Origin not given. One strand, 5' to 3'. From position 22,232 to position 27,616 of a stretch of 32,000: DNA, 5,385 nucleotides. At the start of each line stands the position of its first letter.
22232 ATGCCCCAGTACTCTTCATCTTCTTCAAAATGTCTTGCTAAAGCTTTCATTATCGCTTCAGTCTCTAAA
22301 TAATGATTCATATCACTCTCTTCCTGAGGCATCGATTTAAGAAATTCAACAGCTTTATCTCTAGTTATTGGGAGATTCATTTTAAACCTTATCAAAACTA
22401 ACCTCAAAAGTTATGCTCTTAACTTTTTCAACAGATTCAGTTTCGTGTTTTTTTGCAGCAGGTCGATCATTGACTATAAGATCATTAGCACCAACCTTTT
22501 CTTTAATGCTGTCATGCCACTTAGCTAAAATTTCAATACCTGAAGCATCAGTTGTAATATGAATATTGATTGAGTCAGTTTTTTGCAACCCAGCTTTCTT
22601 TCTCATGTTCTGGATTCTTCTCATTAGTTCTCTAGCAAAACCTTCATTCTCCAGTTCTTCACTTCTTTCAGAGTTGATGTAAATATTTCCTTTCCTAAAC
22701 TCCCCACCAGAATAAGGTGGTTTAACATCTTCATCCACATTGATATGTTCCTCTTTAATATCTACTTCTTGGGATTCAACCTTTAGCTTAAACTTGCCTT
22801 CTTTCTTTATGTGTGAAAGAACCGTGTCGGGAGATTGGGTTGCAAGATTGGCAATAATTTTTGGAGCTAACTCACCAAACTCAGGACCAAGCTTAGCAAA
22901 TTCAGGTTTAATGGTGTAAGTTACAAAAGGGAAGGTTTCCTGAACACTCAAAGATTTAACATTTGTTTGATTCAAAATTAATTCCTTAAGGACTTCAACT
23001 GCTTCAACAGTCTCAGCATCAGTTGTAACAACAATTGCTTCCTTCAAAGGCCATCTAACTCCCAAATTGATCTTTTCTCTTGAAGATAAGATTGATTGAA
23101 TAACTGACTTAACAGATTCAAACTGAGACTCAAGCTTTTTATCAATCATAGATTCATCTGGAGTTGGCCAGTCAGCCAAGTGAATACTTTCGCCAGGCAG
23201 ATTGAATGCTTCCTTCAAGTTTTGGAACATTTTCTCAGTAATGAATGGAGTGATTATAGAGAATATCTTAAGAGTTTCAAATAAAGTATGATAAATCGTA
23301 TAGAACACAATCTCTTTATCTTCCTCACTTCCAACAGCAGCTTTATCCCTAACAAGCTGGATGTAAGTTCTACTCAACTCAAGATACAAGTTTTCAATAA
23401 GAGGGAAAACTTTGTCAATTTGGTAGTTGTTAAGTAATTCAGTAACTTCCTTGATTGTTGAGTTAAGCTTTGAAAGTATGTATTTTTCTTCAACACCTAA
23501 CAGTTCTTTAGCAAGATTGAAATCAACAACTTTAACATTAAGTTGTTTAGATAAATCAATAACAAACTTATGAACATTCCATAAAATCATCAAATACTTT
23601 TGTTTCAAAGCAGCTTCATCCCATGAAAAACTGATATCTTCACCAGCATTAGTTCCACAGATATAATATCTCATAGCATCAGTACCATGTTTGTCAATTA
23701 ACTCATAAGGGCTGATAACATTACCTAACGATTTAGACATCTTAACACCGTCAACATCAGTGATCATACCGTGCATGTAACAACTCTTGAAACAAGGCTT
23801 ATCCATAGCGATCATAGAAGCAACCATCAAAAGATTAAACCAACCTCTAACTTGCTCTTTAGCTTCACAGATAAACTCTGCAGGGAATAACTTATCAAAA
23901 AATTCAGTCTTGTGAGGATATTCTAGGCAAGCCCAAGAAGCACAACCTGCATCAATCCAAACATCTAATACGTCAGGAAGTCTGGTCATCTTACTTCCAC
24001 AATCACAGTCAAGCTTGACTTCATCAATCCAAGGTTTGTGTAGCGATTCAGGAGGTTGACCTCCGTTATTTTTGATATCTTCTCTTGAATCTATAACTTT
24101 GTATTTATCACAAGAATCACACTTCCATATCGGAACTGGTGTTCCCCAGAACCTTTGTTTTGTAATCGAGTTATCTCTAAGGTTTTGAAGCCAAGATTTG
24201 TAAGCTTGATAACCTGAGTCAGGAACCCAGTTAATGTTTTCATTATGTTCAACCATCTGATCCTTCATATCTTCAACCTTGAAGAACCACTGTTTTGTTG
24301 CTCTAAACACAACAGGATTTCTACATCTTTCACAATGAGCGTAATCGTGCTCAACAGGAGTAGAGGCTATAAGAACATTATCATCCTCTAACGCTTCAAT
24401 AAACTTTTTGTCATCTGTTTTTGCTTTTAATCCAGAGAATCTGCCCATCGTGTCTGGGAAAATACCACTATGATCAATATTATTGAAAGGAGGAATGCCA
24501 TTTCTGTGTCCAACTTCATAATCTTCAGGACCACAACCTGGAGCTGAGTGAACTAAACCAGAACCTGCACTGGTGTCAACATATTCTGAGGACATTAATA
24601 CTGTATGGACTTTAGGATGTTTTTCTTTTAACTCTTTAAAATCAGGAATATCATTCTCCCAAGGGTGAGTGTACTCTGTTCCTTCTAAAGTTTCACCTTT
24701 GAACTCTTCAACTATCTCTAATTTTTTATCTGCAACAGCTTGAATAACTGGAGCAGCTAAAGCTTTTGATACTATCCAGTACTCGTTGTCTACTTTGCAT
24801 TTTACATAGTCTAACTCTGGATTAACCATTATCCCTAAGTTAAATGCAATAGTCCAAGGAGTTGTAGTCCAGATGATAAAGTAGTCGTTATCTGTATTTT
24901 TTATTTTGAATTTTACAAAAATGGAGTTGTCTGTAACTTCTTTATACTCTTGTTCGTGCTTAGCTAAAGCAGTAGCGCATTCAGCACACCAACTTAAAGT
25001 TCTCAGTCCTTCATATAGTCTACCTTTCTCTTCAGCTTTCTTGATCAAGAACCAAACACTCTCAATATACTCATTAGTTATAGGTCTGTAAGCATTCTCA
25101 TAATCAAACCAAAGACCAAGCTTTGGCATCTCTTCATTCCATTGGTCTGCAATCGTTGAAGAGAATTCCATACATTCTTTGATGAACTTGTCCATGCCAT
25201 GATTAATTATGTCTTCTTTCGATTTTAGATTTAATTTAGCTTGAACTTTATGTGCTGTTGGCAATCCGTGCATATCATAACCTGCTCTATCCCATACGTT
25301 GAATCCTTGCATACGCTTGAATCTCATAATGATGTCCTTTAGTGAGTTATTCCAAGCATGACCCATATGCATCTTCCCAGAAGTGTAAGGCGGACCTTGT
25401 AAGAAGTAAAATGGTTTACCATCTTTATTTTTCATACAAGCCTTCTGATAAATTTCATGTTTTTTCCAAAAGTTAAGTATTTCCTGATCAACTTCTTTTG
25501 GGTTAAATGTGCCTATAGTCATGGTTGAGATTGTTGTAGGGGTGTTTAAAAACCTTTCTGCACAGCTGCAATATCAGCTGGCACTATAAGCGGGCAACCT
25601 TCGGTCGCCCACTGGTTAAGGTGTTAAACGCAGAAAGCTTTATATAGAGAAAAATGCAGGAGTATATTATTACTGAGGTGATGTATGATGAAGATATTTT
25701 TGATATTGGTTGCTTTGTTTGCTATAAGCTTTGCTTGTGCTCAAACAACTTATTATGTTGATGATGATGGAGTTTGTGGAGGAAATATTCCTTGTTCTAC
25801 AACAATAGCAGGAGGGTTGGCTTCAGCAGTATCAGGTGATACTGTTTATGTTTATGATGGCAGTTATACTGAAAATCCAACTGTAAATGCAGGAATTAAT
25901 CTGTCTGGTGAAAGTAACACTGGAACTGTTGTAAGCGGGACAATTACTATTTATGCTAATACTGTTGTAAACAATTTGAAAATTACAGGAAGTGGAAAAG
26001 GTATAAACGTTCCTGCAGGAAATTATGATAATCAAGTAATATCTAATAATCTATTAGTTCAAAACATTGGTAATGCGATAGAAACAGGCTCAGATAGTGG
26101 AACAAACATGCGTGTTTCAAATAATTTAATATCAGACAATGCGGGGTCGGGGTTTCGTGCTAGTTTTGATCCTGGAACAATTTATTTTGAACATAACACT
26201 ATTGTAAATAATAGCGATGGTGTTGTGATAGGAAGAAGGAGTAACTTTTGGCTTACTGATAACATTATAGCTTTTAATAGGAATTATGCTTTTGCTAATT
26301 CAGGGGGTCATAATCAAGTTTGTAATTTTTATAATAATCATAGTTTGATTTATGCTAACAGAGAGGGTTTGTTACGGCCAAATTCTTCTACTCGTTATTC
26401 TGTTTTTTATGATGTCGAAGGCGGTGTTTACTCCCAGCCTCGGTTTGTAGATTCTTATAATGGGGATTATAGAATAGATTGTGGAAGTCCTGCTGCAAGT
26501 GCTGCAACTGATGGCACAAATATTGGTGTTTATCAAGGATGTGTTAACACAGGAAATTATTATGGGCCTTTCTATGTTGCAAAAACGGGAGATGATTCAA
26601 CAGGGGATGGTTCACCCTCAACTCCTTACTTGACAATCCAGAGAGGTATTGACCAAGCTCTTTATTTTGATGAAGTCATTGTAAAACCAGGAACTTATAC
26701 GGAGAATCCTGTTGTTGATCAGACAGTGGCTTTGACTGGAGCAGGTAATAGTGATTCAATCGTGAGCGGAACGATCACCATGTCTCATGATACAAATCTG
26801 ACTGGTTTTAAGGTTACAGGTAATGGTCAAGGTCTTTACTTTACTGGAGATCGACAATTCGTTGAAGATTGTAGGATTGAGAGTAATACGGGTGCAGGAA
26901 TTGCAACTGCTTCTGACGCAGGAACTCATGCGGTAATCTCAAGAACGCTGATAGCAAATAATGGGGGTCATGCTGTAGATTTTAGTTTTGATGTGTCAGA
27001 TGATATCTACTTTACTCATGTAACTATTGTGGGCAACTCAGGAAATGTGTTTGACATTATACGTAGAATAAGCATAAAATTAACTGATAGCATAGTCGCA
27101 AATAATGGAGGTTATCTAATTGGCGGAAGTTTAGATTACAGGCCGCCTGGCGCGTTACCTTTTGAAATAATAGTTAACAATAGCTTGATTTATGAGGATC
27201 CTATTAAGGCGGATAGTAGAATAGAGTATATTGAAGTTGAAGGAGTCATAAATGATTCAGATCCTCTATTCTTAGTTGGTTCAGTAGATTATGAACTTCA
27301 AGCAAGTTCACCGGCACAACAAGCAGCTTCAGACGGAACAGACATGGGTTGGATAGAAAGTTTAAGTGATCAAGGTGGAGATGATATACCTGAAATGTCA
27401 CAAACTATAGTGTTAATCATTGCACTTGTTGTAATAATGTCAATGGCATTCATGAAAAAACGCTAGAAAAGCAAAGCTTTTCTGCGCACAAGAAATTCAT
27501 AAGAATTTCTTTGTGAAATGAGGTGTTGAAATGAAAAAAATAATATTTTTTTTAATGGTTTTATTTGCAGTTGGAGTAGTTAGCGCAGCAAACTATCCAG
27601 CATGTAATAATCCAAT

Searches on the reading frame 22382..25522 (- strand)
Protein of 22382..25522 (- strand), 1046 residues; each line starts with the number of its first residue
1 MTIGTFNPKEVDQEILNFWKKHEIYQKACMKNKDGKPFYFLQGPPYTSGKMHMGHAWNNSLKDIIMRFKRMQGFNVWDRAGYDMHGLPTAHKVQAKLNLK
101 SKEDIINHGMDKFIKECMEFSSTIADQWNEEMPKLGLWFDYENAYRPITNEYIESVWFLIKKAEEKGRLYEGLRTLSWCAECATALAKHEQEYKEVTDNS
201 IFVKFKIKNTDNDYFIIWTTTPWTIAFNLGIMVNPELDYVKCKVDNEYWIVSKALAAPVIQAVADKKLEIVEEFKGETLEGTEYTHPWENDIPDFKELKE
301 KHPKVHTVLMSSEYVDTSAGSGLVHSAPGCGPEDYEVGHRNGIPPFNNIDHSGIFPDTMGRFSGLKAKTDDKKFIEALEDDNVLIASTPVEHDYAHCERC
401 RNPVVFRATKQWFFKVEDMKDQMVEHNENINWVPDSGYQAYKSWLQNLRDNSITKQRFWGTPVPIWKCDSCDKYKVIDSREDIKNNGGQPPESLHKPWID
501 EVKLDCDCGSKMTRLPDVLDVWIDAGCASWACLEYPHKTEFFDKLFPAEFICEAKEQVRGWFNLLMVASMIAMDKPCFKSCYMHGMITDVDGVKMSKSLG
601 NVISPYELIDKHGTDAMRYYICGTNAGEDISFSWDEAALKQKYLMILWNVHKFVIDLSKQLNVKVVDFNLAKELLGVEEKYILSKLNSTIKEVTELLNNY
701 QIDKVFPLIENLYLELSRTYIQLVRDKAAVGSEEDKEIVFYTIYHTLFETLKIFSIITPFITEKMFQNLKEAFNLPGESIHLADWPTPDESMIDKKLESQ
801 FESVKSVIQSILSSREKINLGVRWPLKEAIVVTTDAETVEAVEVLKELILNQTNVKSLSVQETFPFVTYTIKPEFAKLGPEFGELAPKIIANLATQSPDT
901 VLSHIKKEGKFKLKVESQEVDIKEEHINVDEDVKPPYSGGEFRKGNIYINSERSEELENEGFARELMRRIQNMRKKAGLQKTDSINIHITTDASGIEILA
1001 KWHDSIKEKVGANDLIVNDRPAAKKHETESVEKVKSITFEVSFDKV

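Call 10: search_protein_families(library=pfam, proteins=[window:22382-25522:-], max_evalue=0.01)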
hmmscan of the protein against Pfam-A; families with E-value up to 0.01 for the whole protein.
window:22382-25522:- (1046 aa): 6 families
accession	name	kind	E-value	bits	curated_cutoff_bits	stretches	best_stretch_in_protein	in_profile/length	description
PF00133.28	tRNA-synt_1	-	5.7e-116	388.1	22.7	1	15-633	2-414/414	tRNA synthetases class I (I, L, M and V)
PF19302.4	DUF5915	-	2.7e-30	105.8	27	1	847-1029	2-184/195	Domain of unknown function (DUF5915)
PF08264.19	Anticodon_1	-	3.2e-29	102.2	25.1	1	679-829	1-147/148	Anticodon-binding domain of tRNA ligase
PF09334.17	tRNA-synt_1g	-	2.4e-26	92.9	20.1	3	45-114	8-75/391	tRNA synthetases class I (M)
PF01406.26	tRNA-synt_1e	-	5e-09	36.4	27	1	569-633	229-292/301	tRNA synthetases class I (C) catalytic domain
PF01921.24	tRNA-synt_1f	-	0.0046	16.4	27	0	583-635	271-323/360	tRNA synthetases class I (K)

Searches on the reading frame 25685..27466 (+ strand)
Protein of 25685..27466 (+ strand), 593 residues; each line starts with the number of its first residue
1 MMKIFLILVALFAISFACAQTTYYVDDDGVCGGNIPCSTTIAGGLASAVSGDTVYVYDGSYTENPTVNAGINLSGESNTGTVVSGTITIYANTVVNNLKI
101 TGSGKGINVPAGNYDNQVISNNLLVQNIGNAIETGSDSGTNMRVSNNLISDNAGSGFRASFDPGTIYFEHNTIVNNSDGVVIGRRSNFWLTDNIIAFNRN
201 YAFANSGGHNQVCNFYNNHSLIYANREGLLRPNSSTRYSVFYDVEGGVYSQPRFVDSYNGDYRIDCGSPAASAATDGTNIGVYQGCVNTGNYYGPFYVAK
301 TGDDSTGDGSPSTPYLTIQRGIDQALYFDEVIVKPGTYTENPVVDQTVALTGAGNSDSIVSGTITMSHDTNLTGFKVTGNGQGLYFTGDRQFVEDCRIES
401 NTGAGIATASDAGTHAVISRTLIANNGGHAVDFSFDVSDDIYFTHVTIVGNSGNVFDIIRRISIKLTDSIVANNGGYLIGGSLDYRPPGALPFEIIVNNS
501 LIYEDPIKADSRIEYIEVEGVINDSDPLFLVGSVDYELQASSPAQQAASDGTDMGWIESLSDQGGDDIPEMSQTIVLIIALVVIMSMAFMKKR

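Call 10: search_protein_families(library=pfam, proteins=[window:25685-27466:+], max_evalue=0.01)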
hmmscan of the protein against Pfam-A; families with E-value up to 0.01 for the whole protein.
window:25685-27466:+ (593 aa): 1 family
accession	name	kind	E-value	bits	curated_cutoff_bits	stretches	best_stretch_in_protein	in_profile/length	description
PF13229.12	Beta_helix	-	6.1e-11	42.6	25.9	2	368-477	9-116/158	Right handed beta helix region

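Call 12: search_protein_families(library=ncbifam, proteins=[window:25685-27466:+], max_evalue=10)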
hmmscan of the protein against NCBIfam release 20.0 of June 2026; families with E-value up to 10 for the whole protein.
window:25685-27466:+ (593 aa): 2 families
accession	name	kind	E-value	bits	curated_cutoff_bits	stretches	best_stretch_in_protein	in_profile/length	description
TIGR04247.1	NosD_copper_fam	subfamily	2.7e-06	26.2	300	2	318-382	1-69/377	nitrous oxide reductase family maturation protein NosD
TIGR03024.1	arch_PEF_CTERM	domain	0.033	14.4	23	1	568-592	1-24/25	PEF-CTERM sorting domain-containing protein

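Call 74: list_cluster_members(proteins=[P0004, window:13229-13384:+, window:13546-13701:+, window:25685-27466:+, window:27531-28394:+])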
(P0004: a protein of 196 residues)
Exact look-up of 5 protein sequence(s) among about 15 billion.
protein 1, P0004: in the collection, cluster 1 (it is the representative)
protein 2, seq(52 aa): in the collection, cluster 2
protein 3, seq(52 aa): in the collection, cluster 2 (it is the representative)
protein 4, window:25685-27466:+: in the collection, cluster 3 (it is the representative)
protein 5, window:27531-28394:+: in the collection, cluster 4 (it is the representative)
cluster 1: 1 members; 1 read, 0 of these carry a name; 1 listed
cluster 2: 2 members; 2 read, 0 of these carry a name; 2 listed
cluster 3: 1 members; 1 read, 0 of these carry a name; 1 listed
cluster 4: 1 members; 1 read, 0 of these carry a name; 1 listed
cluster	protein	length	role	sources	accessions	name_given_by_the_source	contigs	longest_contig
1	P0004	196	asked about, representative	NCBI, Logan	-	-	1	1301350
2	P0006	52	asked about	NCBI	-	-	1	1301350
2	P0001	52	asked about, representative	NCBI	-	-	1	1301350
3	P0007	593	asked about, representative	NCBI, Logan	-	-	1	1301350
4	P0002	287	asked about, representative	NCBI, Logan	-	-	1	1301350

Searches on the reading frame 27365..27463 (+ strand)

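Call 12: search_protein_families(library=ncbifam, proteins=[window:27365-27463:+], max_evalue=10)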
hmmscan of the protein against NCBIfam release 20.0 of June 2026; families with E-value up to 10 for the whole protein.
seq(33 aa): 1 family
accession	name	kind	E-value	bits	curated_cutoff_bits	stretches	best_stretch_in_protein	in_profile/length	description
TIGR03024.1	arch_PEF_CTERM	domain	0.00017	21.8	23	1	8-32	1-24/25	PEF-CTERM sorting domain-containing protein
